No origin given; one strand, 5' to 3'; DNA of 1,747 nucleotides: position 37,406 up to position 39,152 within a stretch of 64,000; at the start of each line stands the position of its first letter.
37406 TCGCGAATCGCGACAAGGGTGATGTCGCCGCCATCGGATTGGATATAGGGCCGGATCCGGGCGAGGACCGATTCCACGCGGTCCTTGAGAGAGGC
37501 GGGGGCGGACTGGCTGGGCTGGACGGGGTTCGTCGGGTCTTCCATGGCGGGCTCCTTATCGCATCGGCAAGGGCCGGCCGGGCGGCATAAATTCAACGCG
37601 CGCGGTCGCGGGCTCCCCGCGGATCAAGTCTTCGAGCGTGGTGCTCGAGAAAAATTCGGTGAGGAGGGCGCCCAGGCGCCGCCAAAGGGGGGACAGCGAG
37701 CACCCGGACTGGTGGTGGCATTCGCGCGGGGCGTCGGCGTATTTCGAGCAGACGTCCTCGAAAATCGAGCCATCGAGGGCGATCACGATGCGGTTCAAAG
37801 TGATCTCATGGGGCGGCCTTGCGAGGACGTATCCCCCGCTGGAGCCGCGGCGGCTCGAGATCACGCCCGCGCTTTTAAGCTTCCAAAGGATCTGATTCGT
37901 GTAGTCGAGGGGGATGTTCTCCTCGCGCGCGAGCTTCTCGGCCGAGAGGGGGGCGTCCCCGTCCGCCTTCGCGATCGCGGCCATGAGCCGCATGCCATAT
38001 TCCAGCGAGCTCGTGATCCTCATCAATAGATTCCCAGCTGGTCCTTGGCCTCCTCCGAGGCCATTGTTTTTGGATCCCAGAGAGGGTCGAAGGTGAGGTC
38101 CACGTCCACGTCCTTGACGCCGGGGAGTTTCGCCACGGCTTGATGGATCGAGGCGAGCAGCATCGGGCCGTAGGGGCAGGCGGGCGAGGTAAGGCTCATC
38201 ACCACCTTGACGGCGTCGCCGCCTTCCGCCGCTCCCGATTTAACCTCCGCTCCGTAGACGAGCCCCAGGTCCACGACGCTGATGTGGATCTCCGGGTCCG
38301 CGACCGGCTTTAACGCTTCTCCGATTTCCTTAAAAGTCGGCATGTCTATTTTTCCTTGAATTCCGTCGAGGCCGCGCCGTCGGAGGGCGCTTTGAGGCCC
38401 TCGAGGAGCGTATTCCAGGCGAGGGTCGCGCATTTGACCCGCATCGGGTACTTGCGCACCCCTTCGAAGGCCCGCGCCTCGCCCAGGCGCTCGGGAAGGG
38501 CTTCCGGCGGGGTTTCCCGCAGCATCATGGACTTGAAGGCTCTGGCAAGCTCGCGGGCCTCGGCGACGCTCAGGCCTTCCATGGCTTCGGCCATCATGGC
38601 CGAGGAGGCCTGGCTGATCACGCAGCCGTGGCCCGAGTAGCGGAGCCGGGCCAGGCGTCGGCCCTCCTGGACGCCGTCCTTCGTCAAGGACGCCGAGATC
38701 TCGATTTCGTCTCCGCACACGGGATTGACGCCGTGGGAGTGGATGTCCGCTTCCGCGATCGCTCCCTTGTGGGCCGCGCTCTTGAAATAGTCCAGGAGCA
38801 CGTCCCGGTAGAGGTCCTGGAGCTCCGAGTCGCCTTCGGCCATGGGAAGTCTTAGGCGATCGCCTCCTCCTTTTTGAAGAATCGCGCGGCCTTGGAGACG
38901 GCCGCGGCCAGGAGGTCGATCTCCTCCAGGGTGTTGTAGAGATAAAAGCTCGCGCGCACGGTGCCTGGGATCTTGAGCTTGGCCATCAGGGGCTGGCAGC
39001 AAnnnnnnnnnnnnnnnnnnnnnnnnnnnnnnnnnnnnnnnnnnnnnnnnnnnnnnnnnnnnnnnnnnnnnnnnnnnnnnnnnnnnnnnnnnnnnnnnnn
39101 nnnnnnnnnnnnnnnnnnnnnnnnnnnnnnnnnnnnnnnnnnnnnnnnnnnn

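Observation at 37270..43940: Complete SUF operon with an embedded Rieske ferredoxin and a distal rrf2-nfu pair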

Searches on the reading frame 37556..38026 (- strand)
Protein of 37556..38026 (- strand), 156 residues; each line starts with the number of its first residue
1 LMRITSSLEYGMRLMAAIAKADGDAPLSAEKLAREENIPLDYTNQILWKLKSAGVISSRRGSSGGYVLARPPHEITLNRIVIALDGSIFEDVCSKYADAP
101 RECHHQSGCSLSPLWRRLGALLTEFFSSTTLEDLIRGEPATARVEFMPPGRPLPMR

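Call 5: search_protein_families(library=pfam, proteins=[window:37556-38026:-])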
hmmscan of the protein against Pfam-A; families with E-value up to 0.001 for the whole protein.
window:37556-38026:- (156 aa): 1 family
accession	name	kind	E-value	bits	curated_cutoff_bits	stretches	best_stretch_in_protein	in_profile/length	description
PF02082.26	Rrf2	-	2.5e-31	109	30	1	4-136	1-131/132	Iron-dependent Transcriptional regulator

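Call 7: search_protein_families(library=ncbifam, proteins=[window:37556-38026:-])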
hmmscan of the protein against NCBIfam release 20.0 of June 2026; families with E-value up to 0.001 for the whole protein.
window:37556-38026:- (156 aa): 7 families
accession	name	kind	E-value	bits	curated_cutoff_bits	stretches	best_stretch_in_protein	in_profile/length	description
TIGR00738.1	rrf2_super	superfamily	8e-30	103.4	73.3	1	2-135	1-131/132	Rrf2 family transcriptional regulator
TIGR02944.1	suf_reg_Xantho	equivalog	6.4e-22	78.3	110.65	1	1-134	1-130/130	SUF system Fe-S cluster assembly regulator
TIGR02010.1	IscR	equivalog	7.2e-22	77.7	207.55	1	2-136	1-131/135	Fe-S cluster assembly transcriptional regulator IscR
NF047409.1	Cys_reg_CymR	equivalog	6.2e-21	75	195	1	2-146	1-135/139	cysteine metabolism transcriptional regulator CymR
NF008110.0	PRK10857.1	equivalog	1.4e-16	60.7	275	1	2-136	1-131/164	Fe-S cluster assembly transcriptional regulator IscR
NF008886.0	PRK11920.1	equivalog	5.3e-11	42.4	193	1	2-140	1-136/153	iron-responsive transcriptional regulator RirA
NF008240.0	PRK11014.1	equivalog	1.6e-05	25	182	1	2-137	1-130/141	nitric oxide-sensing transcriptional repressor NsrR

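Call 39: search_solved_structures(query=window:37556-38023:-, max_evalue=0.001, show_alignments=4)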
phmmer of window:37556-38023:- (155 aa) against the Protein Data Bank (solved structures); distinct sequences matched with E-value up to 0.001: 13.
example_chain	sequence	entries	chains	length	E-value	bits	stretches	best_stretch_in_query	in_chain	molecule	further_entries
3lwf_A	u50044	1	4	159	4.3e-16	62.7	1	1-136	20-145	Putative transcriptional regulator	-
4cic_A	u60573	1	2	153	2e-15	60.5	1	2-136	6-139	TRANSCRIPTIONAL REGULATOR, BADM/RRF2 FAMILY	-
2y75_A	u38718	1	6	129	3e-15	60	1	2-134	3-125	HTH-TYPE TRANSCRIPTIONAL REGULATOR CYMR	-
3t8r_A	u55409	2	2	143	9.8e-13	51.8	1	1-88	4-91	Staphylococcus aureus CymR | Staphylococcus aureus CymR (oxidized form)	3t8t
7zpn_A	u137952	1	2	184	5.9e-12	49.3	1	3-137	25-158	HTH-type transcriptional regulator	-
4hf0_A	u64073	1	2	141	1.3e-11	48.2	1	1-137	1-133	HTH-type transcriptional regulator IscR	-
4hf1_A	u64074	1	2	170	1.9e-11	47.6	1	1-137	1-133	HTH-type transcriptional regulator IscR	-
4hf2_A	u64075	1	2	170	3.7e-11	46.7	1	1-137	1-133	HTH-type transcriptional regulator IscR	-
4chu_A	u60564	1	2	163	5.6e-11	46.1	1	2-137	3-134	HTH-TYPE TRANSCRIPTIONAL REGULATOR ISCR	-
6hsd_A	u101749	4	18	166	2.8e-10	43.8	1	2-135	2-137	Rrf2 family transcriptional regulator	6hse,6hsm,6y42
6y45_A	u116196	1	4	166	3.9e-10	43.4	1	2-135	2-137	Rrf2 family transcriptional regulator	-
5n07_A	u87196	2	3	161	4e-07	33.6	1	1-133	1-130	HTH-type transcriptional repressor NsrR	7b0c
5n08_A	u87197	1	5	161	1.7e-06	31.6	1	1-87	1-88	HTH-type transcriptional repressor NsrR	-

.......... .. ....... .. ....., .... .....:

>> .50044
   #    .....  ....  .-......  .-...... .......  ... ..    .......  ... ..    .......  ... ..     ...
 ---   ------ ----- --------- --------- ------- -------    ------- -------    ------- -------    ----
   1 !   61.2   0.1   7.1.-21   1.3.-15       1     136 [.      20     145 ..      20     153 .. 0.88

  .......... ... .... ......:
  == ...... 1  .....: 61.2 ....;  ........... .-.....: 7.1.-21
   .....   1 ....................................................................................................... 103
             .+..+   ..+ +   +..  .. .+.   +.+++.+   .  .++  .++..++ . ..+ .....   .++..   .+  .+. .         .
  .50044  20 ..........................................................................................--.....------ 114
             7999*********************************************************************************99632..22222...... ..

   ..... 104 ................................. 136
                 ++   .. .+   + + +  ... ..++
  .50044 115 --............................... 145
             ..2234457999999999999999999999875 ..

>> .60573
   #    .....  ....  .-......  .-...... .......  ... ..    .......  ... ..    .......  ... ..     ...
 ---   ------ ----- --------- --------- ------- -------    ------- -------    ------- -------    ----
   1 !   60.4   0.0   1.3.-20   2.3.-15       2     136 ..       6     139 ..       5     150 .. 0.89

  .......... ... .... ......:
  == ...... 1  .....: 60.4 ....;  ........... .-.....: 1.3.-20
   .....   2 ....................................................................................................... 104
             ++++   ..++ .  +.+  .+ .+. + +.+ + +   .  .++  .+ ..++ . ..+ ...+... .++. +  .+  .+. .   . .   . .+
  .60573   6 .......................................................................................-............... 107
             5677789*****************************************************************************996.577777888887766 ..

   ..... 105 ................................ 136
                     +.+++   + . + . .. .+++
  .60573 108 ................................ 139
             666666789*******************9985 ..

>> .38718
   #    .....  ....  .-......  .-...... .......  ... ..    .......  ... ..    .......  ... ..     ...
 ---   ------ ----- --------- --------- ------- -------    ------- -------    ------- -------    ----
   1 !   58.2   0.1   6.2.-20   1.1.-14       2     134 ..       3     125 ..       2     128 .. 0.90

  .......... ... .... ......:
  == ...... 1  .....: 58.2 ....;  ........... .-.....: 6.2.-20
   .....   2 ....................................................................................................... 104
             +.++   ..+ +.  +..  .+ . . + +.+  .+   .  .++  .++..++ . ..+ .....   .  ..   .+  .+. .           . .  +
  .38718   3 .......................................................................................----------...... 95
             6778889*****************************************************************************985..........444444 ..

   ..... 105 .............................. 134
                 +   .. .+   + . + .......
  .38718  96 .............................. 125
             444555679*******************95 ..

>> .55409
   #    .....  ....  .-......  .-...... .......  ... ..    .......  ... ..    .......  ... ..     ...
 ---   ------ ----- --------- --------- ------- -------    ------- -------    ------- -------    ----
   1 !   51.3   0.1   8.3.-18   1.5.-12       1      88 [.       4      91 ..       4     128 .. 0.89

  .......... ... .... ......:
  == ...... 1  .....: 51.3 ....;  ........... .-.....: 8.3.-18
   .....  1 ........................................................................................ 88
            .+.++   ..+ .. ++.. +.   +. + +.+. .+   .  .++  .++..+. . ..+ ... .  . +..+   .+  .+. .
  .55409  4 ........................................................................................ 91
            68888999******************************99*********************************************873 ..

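Call 45: find_related_loci(query=window:37556-38023:-, collection=metagenome_contigs, flank=10000)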
Query window:37556-38023:- (155 aa) in metagenome_contigs; peptide patterns used: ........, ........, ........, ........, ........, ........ (x = any residue, [..] = any of these).
146 stretches matched a pattern; 28 encode a relative of the query (tblastn E <= 1e-3); 28 distinct loci.
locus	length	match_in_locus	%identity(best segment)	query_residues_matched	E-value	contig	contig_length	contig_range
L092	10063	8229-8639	36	1-137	3e-28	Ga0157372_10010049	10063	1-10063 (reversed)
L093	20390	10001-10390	34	1-133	2e-23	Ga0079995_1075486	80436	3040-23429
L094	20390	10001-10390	34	1-133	2e-23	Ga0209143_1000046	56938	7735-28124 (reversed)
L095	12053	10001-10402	34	1-133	1e-22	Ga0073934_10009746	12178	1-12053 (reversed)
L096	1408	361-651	42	1-98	3e-21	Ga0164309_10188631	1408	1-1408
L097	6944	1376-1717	38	3-115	4e-20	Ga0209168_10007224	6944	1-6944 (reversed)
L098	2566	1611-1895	39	3-98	1e-19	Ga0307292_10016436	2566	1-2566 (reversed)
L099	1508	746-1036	38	1-98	3e-19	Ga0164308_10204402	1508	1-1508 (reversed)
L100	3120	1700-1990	38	1-98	3e-19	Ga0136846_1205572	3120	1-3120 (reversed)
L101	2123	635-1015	34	1-134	5e-19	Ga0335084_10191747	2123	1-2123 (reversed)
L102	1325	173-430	44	1-85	1e-18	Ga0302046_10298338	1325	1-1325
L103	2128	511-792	39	1-95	2e-18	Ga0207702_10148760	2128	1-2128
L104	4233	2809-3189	37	1-133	3e-18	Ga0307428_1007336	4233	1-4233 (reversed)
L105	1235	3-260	41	12-98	5e-18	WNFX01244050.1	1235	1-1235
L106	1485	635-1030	31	1-134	3e-17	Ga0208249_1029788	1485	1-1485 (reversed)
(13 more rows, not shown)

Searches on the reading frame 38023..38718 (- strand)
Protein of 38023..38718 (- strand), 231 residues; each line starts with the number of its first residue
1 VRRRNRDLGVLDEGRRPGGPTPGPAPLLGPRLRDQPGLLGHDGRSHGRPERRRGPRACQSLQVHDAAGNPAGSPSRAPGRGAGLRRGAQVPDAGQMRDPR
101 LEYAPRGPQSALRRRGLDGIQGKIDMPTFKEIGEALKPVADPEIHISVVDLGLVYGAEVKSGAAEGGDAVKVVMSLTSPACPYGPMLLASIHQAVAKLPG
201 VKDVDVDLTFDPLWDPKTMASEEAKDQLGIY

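Call 5: search_protein_families(library=pfam, proteins=[window:38023-38718:-])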
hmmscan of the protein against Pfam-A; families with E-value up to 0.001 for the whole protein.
window:38023-38718:- (231 aa): 1 family
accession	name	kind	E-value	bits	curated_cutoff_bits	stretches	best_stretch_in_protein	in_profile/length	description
PF01883.24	FeS_assembly_P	-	9.8e-16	58.2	23.5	1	131-206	3-71/73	Iron-sulfur cluster assembly protein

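Call 7: search_protein_families(library=ncbifam, proteins=[window:38023-38718:-])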
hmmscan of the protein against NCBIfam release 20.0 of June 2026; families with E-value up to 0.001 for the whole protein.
window:38023-38718:- (231 aa): 4 families
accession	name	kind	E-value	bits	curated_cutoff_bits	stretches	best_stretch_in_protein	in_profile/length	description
TIGR03406.1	FeS_long_SufT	hypoth_equivalog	5.2e-26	91.5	202.6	1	130-230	76-174/174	putative Fe-S cluster assembly protein SufT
TIGR02945.1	SUF_assoc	equivalog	2e-22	79.5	143.4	1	131-230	5-98/99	SUF system Fe-S cluster assembly protein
NF041868.1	paad_haloarch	equivalog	7e-19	68.2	180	1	130-228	29-120/127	1,2-phenylacetyl-CoA epoxidase subunit PaaD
TIGR02159.1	PA_CoA_Oxy4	equivalog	3.3e-09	37.2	108.15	1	139-228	1-83/146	1,2-phenylacetyl-CoA epoxidase subunit PaaD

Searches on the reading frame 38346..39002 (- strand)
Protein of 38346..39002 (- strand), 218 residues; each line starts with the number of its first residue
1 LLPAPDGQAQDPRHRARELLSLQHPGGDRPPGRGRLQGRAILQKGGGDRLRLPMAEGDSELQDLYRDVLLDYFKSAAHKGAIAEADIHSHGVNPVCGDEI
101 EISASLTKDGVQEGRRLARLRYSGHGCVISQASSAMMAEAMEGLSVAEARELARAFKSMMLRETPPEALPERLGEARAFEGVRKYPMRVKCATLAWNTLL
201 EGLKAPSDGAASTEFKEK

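Call 5: search_protein_families(library=pfam, proteins=[window:38346-39002:-])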
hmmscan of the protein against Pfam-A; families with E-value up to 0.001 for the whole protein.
window:38346-39002:- (218 aa): 1 family
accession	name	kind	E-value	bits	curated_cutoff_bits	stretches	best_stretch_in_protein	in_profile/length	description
PF01592.21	NifU_N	-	1.2e-17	64.7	22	1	65-191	2-126/127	NifU-like N terminal domain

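Call 7: search_protein_families(library=ncbifam, proteins=[window:38346-39002:-])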
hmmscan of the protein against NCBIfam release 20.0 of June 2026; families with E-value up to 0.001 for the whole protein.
window:38346-39002:- (218 aa): 3 families
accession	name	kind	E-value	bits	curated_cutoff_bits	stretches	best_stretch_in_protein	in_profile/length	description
TIGR01994.1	SUF_scaf_2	equivalog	8.1e-39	132.8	92.5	1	61-203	1-136/137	Fe-S cluster assembly sulfur transfer protein SufU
TIGR03419.1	NifU_clost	equivalog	1.7e-09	38.2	187.9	1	65-166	1-96/121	Fe-S cluster assembly scaffold protein NifU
TIGR01999.1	iscU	equivalog_domain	0.00016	21.8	192.4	1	65-154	1-88/124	Fe-S cluster assembly scaffold IscU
